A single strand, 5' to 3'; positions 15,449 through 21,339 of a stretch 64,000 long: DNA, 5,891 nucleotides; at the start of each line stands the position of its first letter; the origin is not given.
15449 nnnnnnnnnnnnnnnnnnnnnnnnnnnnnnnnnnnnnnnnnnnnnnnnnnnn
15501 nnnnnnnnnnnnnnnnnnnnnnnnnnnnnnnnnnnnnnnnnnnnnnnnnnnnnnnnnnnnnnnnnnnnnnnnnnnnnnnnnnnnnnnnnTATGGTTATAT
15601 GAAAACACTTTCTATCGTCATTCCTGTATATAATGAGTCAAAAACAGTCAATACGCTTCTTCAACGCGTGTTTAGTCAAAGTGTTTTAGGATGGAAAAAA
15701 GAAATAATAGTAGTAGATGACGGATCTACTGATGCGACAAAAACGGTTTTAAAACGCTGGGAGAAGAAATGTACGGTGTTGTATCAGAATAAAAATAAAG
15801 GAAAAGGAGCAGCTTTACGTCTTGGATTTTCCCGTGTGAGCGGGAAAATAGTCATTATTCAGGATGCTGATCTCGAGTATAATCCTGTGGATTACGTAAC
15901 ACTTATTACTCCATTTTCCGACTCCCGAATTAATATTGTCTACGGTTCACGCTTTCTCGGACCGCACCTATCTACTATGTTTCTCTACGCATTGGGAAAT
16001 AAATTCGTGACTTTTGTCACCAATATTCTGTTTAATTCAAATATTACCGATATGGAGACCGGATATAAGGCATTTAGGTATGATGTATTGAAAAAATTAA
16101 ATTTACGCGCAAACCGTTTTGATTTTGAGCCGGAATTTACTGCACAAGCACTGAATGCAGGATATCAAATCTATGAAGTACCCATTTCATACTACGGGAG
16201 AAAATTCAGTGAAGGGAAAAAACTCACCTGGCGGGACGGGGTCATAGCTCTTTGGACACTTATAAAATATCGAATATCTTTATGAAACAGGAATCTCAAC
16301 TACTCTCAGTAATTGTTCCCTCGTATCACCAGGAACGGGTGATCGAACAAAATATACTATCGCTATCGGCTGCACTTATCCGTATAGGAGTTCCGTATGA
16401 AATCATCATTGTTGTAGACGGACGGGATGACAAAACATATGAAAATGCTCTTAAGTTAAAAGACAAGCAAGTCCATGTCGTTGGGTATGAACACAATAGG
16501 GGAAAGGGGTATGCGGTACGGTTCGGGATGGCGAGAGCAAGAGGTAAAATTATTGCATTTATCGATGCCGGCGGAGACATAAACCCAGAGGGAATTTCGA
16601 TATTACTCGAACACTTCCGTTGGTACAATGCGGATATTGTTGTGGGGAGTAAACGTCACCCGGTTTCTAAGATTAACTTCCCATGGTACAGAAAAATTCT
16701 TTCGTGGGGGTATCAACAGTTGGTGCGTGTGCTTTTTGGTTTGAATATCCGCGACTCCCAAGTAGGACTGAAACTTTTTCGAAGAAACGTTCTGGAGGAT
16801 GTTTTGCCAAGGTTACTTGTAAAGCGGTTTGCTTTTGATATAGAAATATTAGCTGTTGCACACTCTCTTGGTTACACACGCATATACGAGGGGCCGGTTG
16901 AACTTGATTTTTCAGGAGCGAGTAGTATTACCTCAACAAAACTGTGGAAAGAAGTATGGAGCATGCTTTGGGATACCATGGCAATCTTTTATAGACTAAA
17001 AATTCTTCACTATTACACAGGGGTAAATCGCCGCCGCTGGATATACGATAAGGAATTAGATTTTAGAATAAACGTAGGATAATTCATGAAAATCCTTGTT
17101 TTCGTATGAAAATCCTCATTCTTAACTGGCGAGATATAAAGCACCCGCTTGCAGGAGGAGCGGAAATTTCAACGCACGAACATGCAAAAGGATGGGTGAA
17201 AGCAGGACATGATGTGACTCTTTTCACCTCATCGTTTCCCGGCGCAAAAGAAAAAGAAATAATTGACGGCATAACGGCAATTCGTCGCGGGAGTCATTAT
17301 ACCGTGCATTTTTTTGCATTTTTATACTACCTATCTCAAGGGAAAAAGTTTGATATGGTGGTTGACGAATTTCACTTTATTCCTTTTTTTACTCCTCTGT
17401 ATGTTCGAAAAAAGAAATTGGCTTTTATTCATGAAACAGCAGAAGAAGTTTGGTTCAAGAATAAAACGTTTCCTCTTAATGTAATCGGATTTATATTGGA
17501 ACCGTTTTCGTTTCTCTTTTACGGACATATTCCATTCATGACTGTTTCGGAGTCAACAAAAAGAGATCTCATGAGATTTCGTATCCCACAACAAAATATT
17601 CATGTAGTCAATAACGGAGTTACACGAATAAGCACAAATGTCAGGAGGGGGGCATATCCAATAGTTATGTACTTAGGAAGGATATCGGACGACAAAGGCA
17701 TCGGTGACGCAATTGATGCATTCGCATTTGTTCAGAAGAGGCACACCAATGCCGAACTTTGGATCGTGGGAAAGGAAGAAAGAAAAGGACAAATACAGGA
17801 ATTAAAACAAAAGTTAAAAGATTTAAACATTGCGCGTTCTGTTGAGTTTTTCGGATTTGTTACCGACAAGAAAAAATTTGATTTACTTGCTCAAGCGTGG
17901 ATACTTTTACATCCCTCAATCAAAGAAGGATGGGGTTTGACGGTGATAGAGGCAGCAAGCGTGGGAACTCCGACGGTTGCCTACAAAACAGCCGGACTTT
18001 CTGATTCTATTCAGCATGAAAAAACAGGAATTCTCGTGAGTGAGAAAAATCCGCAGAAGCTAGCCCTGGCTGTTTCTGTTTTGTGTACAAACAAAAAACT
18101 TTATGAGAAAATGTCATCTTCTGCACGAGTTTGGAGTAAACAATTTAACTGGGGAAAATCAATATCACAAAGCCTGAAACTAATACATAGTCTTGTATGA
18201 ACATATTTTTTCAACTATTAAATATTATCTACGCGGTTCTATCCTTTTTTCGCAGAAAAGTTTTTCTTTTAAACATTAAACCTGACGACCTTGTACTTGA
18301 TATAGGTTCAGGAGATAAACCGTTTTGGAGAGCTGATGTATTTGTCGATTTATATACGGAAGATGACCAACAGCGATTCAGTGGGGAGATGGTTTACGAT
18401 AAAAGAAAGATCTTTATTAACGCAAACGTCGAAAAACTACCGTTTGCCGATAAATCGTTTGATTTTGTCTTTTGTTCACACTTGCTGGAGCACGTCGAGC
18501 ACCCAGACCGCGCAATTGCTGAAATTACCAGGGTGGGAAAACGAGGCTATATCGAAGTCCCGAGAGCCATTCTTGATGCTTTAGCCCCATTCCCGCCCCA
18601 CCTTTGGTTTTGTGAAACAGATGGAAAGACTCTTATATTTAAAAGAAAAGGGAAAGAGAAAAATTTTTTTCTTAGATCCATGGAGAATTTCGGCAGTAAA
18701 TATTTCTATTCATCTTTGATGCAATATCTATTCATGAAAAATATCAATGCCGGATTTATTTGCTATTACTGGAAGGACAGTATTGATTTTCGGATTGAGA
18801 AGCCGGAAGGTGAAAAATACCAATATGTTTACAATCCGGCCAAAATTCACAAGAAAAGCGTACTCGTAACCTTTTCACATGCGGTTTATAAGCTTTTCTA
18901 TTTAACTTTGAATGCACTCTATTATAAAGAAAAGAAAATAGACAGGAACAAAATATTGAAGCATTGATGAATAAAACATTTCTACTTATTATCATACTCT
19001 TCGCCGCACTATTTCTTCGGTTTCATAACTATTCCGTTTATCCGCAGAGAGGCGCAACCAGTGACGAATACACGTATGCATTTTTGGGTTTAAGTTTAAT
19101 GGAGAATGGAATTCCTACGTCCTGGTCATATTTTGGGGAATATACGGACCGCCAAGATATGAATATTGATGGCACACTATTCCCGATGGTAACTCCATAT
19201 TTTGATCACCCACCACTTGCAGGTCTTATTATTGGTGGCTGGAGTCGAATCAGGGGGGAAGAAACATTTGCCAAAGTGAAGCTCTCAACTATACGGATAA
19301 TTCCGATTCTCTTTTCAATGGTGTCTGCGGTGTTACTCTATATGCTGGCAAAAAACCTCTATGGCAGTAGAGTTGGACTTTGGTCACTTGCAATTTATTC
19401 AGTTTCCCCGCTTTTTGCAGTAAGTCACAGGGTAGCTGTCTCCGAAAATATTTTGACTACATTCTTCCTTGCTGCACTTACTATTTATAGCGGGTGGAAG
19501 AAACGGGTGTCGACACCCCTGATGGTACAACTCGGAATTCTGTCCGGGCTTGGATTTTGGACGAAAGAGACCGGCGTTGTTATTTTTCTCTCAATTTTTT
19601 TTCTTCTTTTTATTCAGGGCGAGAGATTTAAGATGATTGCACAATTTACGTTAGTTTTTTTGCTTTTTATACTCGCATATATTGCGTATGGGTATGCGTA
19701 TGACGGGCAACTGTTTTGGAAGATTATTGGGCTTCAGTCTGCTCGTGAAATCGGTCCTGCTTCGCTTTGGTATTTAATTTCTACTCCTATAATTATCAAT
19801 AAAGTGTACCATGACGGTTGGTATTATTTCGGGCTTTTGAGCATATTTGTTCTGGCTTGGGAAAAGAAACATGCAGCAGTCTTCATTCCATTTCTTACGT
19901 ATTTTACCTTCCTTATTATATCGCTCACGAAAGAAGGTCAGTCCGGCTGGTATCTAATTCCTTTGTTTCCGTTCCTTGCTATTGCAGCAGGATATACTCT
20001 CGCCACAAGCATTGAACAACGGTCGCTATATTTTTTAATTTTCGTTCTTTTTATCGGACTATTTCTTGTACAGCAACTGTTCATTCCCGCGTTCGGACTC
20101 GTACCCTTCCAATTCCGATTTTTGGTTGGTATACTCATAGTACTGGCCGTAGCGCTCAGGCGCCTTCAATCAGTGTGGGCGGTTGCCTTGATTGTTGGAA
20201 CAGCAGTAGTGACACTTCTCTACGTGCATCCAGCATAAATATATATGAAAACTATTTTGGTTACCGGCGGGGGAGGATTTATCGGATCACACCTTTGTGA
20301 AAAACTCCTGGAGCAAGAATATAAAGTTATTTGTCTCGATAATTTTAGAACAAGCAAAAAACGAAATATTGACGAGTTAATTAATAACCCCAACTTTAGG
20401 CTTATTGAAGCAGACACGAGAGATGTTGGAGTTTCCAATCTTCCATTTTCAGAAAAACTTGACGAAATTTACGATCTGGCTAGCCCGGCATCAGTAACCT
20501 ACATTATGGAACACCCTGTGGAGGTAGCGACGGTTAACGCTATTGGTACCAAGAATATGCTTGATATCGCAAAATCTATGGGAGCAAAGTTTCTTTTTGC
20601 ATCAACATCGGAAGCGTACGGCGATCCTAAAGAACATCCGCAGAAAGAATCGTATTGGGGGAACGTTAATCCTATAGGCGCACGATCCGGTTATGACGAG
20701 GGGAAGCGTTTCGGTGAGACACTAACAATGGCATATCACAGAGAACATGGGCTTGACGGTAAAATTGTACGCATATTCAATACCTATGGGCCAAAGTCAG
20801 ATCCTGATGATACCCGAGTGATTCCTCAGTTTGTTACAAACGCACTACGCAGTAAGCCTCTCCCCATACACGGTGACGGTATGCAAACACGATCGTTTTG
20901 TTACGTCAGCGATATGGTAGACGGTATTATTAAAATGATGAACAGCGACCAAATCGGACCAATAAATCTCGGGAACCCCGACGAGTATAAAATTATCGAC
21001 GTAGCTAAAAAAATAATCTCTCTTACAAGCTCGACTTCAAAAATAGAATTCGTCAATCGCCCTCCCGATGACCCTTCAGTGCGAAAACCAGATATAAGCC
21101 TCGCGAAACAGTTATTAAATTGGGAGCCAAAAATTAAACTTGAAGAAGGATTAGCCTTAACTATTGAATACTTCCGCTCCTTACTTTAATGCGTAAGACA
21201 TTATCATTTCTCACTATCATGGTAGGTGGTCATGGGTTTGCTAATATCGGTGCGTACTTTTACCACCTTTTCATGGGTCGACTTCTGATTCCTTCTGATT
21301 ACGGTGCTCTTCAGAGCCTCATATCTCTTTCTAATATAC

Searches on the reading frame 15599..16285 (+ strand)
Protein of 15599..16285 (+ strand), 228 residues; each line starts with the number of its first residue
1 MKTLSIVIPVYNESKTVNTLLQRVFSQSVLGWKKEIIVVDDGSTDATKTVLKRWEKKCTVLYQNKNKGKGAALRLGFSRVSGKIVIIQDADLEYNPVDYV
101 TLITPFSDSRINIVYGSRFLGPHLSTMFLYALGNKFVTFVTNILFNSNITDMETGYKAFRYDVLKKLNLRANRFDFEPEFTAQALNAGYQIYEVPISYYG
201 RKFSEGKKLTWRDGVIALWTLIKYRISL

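Call 10: search_protein_families(library=pfam, proteins=[window:15599-16285:+], max_evalue=0.00001)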
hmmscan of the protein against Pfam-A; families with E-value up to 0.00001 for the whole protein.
window:15599-16285:+ (228 aa): 2 families
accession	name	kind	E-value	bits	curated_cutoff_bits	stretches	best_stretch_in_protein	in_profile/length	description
PF00535.33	Glycos_transf_2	-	5.1e-30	105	23.3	1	5-167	1-167/168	Glycosyl transferase family 2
PF10111.15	Glyco_tranf_2_2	-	8e-07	29.2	27.3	1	5-92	1-92/276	Glycosyltransferase like family 2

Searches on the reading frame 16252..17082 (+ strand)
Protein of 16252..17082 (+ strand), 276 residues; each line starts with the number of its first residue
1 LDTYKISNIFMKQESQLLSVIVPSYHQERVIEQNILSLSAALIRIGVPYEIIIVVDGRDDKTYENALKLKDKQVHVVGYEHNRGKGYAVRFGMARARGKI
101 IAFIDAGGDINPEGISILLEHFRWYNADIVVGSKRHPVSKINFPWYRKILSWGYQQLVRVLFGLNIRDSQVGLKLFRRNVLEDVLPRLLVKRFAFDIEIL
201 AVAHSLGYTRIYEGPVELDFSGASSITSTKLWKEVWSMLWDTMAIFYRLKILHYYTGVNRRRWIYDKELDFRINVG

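Call 10: search_protein_families(library=pfam, proteins=[window:16252-17082:+], max_evalue=0.00001)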
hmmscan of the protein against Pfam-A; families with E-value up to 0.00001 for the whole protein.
window:16252-17082:+ (276 aa): 2 families
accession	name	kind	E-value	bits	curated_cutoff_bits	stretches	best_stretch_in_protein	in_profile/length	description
PF00535.33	Glycos_transf_2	-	1.2e-25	90.8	23.3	1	19-184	1-167/168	Glycosyl transferase family 2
PF13641.12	Glyco_tranf_2_3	-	1.7e-06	28.7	27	1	18-122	3-111/230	Glycosyltransferase like family 2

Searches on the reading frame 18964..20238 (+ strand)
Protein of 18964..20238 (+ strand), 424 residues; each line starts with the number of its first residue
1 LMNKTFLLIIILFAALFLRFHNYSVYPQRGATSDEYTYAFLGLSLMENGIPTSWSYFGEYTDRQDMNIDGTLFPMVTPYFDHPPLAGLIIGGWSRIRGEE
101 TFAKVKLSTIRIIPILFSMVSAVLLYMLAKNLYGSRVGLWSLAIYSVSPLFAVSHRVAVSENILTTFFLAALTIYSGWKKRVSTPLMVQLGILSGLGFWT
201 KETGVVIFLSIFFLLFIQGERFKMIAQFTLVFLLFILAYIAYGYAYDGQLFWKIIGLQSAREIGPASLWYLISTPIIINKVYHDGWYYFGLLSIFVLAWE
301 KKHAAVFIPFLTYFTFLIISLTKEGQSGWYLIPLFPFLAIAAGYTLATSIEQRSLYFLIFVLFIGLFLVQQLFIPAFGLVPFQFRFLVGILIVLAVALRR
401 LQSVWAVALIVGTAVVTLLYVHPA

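Call 10: search_protein_families(library=pfam, proteins=[window:18964-20238:+], max_evalue=0.00001)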
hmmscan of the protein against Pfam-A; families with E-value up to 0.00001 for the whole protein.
window:18964-20238:+ (424 aa): 2 families
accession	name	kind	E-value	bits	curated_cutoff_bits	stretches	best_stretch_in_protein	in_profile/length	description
PF13231.12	PMT_2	-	1.6e-16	61.4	26.1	1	81-237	1-153/160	Dolichyl-phosphate-mannose-protein mannosyltransferase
PF02366.24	PMT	-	2.2e-08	34.4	22.7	1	93-218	68-199/245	Dolichyl-phosphate-mannose-protein mannosyltransferase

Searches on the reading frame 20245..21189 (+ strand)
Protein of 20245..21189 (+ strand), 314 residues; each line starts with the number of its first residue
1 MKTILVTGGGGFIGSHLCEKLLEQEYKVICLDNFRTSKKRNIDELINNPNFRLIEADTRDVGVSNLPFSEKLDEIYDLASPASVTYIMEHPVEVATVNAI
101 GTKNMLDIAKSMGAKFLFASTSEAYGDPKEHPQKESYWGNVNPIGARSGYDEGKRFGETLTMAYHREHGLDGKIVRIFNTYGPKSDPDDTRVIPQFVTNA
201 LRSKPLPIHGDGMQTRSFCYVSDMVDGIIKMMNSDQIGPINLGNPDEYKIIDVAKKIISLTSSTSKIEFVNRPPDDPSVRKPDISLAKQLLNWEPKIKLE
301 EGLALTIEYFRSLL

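Call 10: search_protein_families(library=pfam, proteins=[window:20245-21189:+], max_evalue=0.00001)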
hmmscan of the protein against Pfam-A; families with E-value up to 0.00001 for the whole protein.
window:20245-21189:+ (314 aa): 6 families
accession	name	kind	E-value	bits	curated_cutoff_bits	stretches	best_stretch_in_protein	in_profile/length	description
PF16363.11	GDP_Man_Dehyd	-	6.2e-60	203.8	27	1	5-304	1-330/332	GDP-mannose 4,6 dehydratase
PF01370.27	Epimerase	-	1.2e-56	192.2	20.9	1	4-242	1-239/240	NAD dependent epimerase/dehydratase family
PF02719.21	Polysacc_synt_2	-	1.1e-14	54.8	20.2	1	4-123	1-130/293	Polysaccharide biosynthesis protein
PF07993.18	NAD_binding_4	-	3.1e-14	53.2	20.1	1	6-182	1-209/258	Male sterility protein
PF01073.25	3Beta_HSD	-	4.2e-11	42.8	22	1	5-228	1-225/280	3-beta hydroxysteroid dehydrogenase/isomerase family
PF04321.23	RmlD_sub_bind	-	5.5e-08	32.7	27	1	3-263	2-233/287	RmlD substrate binding domain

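Call 16: search_protein_families(library=ncbifam, proteins=[window:20245-21189:+], max_evalue=1e-10)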
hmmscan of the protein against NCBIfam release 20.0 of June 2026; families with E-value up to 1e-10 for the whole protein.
window:20245-21189:+ (314 aa): 14 families
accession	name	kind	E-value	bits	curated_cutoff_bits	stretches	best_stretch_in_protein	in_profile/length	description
TIGR01181.1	dTDP_gluc_dehyt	equivalog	1.1e-45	156.1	365.1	1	4-311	2-312/321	dTDP-glucose 4,6-dehydratase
TIGR04180.1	EDH_00030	hypoth_equivalog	1.1e-36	126.5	475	1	4-297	1-296/297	NAD-dependent 4,6-dehydratase LegB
TIGR01179.1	galE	equivalog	5.6e-34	117.4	262.3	1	4-301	2-316/332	UDP-glucose 4-epimerase GalE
NF008872.0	PRK11908.1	equivalog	3.9e-28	98.5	294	1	1-312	1-337/349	bifunctional UDP-4-keto-pentose/UDP-xylose synthase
NF005998.1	PRK08125.1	equivalog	3e-25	88.7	777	1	2-310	316-649/649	bifunctional UDP-4-amino-4-deoxy-L-arabinose formyltransferase/UDP-glucuronic acid oxidase ArnA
NF007490.0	PRK10084.1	subfamily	4.1e-25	88.5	649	1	4-310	3-334/361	dTDP-glucose 4,6-dehydratase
NF011728.1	PRK15181.1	equivalog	1.3e-24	86.9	760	1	2-310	16-337/348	Vi polysaccharide biosynthesis UDP-N-acetylglucosaminuronic acid C-4 epimerase TviC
NF007582.0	PRK10217.1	equivalog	3.5e-24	85.5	698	1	1-262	1-271/355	dTDP-glucose 4,6-dehydratase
TIGR02197.1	heptose_epim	equivalog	1.3e-20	73.8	274.6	1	4-304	1-307/316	ADP-glyceromanno-heptose 6-epimerase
NF007956.0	PRK10675.1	subfamily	1e-18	67.6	394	1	3-301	2-320/338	UDP-glucose 4-epimerase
NF047922.1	GDPFucSynFcl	equivalog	2.2e-17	63.5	500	1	60-310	42-301/308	GDP-L-fucose synthase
TIGR01472.1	gmd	equivalog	4.6e-16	58.9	415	1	3-235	2-242/342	GDP-mannose 4,6-dehydratase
TIGR02622.1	CDP_4_6_dhtase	equivalog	9.7e-14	51.3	278.45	1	2-312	5-332/352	CDP-glucose 4,6-dehydratase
NF043036.1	ErythonDh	equivalog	1.5e-11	44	325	1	3-177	2-176/321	D-erythronate dehydrogenase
